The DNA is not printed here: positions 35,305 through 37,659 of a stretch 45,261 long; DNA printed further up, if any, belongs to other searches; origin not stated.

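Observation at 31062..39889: Family of three large acidic orphan paralogs bracketing topA and co-transcribed with dcw genes and trmFO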

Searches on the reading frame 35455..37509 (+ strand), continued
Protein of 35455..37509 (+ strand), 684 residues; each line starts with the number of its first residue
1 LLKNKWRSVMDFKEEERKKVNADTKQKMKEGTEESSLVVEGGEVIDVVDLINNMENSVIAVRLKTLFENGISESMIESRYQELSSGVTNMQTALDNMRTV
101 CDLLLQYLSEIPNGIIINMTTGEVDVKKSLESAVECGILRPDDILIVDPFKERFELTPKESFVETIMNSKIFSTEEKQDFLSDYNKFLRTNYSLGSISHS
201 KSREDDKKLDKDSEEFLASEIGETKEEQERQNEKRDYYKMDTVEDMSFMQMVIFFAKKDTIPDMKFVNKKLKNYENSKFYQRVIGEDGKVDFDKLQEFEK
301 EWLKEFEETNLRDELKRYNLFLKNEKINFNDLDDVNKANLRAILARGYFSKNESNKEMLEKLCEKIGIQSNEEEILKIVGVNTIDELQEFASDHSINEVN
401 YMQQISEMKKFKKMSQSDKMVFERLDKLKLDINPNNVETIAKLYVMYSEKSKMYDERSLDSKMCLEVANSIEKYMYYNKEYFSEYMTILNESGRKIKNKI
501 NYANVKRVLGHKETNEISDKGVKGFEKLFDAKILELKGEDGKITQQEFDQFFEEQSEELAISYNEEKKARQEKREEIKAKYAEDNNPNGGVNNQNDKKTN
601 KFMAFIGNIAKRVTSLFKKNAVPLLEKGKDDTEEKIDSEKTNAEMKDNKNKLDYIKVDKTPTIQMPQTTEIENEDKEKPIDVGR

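Call 100: find_related_loci(query=A2, collection=viral_contigs, flank=5000)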
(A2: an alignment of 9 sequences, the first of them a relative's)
Query A2 (675 aa) in viral_contigs; peptide patterns used: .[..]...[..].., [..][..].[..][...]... (x = any residue, [..] = any of these).
136 stretches matched a pattern, but none encodes a relative of the query by tblastn (E <= 1e-3).
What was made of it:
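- No relatives are found on viral contigs (call 100).
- Tried and rejected: A viral-contig scan found no relatives (call 100).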
